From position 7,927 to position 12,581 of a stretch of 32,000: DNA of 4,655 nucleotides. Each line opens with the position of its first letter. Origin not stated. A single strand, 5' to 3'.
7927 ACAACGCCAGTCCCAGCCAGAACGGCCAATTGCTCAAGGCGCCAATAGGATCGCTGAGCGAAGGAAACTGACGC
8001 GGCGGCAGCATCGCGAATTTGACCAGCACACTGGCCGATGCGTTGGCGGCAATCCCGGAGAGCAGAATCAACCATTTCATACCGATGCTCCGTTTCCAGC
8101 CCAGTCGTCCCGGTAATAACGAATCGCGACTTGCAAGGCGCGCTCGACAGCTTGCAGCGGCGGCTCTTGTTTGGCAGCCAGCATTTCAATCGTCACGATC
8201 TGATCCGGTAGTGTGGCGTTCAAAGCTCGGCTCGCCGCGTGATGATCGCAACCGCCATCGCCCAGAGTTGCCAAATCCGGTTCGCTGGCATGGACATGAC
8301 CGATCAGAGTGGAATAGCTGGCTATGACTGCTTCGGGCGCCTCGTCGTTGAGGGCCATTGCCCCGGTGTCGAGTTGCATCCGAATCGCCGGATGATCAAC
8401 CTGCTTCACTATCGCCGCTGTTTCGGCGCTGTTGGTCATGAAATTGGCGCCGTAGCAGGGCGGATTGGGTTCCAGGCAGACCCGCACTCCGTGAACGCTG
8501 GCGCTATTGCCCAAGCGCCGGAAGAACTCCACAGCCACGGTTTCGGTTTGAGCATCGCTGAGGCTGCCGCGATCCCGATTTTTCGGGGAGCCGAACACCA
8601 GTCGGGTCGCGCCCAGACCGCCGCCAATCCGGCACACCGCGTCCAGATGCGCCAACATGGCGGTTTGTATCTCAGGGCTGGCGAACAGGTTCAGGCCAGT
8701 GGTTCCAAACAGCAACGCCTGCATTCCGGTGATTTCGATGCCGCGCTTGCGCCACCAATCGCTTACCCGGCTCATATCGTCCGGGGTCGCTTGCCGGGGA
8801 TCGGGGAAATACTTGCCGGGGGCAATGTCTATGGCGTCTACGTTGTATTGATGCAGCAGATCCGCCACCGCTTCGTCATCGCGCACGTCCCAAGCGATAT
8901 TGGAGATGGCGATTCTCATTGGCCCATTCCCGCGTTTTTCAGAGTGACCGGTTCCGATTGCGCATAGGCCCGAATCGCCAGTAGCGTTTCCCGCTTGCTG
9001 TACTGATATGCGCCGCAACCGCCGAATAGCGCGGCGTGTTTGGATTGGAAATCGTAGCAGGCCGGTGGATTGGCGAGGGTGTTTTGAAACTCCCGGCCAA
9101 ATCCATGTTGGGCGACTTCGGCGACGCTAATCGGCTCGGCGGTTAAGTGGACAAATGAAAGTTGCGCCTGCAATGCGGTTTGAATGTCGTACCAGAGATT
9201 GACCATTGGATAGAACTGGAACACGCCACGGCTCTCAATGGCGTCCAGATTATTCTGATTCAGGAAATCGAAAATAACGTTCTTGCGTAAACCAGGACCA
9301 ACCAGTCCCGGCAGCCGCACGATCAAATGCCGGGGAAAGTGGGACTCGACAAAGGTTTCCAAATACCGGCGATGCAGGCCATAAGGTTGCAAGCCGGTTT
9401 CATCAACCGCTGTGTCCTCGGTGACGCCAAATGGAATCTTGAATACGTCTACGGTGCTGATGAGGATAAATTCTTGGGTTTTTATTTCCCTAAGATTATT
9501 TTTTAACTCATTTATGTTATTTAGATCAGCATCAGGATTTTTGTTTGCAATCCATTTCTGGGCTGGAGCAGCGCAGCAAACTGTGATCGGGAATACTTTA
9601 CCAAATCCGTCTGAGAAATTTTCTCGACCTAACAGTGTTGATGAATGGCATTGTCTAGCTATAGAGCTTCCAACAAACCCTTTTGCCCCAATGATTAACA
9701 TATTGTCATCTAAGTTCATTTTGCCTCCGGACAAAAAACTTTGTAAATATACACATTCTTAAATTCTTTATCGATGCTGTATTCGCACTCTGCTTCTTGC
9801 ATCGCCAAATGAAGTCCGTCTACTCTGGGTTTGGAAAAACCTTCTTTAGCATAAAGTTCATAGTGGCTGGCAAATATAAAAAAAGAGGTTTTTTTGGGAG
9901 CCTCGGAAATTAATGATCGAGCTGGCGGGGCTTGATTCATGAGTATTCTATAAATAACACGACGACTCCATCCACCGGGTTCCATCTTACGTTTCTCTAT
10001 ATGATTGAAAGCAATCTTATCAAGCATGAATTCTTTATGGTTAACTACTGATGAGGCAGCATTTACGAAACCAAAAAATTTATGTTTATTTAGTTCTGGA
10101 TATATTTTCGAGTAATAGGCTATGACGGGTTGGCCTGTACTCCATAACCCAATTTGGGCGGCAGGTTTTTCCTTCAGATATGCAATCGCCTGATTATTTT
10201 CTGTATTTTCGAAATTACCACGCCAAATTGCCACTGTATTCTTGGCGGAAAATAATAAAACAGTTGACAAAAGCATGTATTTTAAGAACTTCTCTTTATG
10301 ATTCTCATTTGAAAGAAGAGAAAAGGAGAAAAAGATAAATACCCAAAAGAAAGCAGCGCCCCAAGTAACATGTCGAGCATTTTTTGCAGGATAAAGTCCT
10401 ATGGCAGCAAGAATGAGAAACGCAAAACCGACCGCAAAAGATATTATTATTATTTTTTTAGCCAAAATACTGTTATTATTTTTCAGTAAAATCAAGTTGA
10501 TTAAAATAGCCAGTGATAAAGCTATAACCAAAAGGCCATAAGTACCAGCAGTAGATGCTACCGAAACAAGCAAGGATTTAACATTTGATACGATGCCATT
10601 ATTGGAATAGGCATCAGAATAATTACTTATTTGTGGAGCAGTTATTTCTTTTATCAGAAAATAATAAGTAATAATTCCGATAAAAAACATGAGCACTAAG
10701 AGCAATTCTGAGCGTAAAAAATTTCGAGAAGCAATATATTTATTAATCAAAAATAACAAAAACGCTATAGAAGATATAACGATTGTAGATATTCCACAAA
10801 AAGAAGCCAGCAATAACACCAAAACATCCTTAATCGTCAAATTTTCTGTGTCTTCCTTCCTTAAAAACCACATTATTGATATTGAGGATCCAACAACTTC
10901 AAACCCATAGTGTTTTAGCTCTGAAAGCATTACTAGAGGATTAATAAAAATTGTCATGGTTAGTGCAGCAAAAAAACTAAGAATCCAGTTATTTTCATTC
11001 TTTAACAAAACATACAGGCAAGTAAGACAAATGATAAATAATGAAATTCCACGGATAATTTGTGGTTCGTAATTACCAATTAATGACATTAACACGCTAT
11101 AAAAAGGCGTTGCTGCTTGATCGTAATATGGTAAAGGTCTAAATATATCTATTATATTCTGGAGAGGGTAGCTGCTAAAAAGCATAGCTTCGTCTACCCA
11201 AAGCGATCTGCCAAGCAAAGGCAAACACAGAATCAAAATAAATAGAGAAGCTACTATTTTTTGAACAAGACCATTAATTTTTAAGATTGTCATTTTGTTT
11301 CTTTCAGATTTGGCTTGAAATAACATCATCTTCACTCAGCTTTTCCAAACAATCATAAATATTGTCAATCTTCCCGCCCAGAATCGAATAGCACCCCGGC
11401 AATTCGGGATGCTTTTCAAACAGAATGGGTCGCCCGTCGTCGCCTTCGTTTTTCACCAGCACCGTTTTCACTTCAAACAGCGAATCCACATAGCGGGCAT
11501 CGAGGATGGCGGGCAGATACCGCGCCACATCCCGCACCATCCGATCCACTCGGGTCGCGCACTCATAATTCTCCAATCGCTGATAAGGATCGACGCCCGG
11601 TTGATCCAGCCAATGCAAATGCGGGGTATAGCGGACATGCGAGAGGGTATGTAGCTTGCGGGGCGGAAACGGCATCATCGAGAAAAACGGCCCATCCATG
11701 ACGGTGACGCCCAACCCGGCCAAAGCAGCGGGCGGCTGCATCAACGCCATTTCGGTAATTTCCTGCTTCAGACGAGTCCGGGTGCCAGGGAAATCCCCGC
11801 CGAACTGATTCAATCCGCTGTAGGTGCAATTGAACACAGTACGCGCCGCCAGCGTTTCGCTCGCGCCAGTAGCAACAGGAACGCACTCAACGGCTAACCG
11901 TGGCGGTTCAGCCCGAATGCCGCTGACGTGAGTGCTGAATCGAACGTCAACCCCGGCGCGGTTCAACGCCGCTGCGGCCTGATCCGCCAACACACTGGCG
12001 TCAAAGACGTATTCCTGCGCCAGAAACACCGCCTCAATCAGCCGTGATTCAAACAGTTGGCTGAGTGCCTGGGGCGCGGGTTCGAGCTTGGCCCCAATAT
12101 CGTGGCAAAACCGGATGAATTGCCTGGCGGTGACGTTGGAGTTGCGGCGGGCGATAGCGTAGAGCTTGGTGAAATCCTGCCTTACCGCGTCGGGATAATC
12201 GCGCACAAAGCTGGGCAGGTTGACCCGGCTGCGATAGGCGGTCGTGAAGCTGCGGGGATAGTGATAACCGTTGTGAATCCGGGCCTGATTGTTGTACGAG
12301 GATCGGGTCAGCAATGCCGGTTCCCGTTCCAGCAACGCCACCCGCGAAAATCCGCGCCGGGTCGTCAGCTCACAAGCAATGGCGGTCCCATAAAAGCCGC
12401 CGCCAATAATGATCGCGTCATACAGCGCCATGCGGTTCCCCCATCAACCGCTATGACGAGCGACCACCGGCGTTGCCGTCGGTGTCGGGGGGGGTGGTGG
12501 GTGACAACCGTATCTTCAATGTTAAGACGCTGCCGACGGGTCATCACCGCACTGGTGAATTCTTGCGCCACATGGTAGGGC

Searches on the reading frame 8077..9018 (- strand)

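Call 8: search_protein_families(library=pfam, proteins=[window:8077-9018:-], max_evalue=0.01)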
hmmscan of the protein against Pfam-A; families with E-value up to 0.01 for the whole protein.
window:8077-9018:- (313 aa): 1 family
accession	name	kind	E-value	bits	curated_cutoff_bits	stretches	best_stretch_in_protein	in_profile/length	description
PF01261.30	AP_endonuc_2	-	3.3e-20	73.3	31.1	1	53-296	2-244/249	Xylose isomerase-like TIM barrel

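Call 9: search_protein_families(library=ncbifam, proteins=[window:8077-9018:-], max_evalue=0.01)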
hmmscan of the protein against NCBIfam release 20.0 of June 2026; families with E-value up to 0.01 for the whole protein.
window:8077-9018:- (313 aa): 5 families
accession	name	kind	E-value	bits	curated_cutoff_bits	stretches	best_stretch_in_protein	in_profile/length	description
NF041099.2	keto_glucon_epim_IolO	equivalog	6.6e-11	42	300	1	72-284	43-251/269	5-keto-L-gluconate epimerase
NF051856.1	PsicseEpim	equivalog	7.1e-07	29.3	300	1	157-269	124-235/287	D-psicose 3-epimerase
TIGR03234.1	OH-pyruv-isom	equivalog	8.8e-06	25.2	353.45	1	152-279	111-240/254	hydroxypyruvate isomerase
NF043033.1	OxoTetrIsom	equivalog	0.0011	18.7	325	1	154-248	110-206/251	2-oxo-tetronate isomerase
TIGR04379.1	myo_inos_iolE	equivalog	0.0024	17.5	290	1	149-244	119-209/290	myo-inosose-2 dehydratase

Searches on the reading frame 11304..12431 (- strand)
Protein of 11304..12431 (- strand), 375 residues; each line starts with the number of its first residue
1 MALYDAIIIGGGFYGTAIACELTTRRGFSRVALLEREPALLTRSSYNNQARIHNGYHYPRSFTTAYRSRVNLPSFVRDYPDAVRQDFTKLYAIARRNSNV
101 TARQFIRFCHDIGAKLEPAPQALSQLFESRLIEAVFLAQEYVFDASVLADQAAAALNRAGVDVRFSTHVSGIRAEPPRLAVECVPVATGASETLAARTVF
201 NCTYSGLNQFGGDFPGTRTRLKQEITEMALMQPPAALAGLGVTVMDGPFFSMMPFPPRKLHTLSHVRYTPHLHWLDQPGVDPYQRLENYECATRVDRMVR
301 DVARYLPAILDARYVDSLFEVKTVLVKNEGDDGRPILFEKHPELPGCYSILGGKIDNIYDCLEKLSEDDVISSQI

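Call 8: search_protein_families(library=pfam, proteins=[window:11304-12431:-], max_evalue=0.01)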
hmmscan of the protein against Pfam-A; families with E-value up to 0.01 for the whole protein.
window:11304-12431:- (375 aa): 4 families
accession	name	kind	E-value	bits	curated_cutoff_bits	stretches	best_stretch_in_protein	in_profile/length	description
PF01266.30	DAO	-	7.9e-22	78.7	27.9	1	5-313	1-304/353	FAD dependent oxidoreductase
PF07992.20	Pyr_redox_2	-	0.00011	22.2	26.1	0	6-43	145-179/291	Pyridine nucleotide-disulphide oxidoreductase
PF13450.12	NAD_binding_8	-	0.00013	22.6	21.9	1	8-54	1-41/68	NAD(P)-binding Rossmann-like domain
PF00070.33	Pyr_redox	-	0.0092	16.9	22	0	6-43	2-36/82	Pyridine nucleotide-disulphide oxidoreductase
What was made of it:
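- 11304..12431 (-): FAD-dependent oxidoreductase (DAO family). call 8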

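Call 9: search_protein_families(library=ncbifam, proteins=[window:11304-12431:-], max_evalue=0.01)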
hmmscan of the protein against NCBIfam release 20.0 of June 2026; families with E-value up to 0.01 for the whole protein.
window:11304-12431:- (375 aa): 15 families
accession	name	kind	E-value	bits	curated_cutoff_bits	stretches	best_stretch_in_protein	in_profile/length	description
NF008726.1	PRK11728.1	equivalog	7.7e-10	38.1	299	1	4-202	1-197/389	L-2-hydroxyglutarate oxidase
NF033460.1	glycerol3P_ox_II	equivalog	4.9e-06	25.9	460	1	4-57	2-53/361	type 2 glycerol-3-phosphate oxidase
NF001933.0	PRK00711.1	subfamily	7.5e-06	25.2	383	0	115-180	174-235/429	D-amino acid dehydrogenase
TIGR03377.1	glycerol3P_GlpA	equivalog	2.2e-05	23.2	552.8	1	5-203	1-200/530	anaerobic glycerol-3-phosphate dehydrogenase subunit GlpA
TIGR01373.1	soxB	subfamily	0.0001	21.3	529.45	1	3-61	30-87/407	sarcosine oxidase subunit beta family protein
TIGR02352.1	thiamin_ThiO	equivalog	0.00016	20.9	250.8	0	127-208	132-208/351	glycine oxidase ThiO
TIGR03364.1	HpnW_proposed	hypoth_equivalog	0.0002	20.6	285.1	1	4-209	1-199/365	TIGR03364 family FAD-dependent oxidoreductase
NF008899.0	PRK12266.1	equivalog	0.00026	19.6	360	0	3-58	6-58/508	glycerol-3-phosphate dehydrogenase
TIGR03467.1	HpnE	equivalog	0.00031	20.2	283.05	0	7-57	2-54/430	hydroxysqualene dehydroxylase HpnE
NF008313.0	PRK11101.1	equivalog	0.0022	16.7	425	1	5-202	10-208/548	anaerobic glycerol-3-phosphate dehydrogenase subunit A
NF009906.0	PRK13369.1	equivalog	0.0025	16.4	352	0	2-58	5-58/502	glycerol-3-phosphate dehydrogenase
TIGR03197.1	MnmC_Cterm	equivalog_domain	0.0029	16.7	174.2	1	5-53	1-47/400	FAD-dependent 5-carboxymethylaminomethyl-2-thiouridine(34) oxidoreductase MnmC1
TIGR01988.1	Ubi-OHases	subfamily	0.003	16.4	224.65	1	5-45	1-40/387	ubiquinone biosynthesis hydroxylase, UbiH/UbiF/VisC/COQ6 family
NF005788.0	PRK07608.1-3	equivalog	0.0032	16.3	478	1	4-52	3-49/388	UbiH/UbiF family hydroxylase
NF002480.1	PRK01747.1-1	equivalog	0.0068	14.9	540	1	5-53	250-296/645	bifunctional tRNA (5-methylaminomethyl-2-thiouridine)(34)-methyltransferase MnmC2/FAD-dependent 5-carboxymethylaminomethyl-2-thiouridine(34)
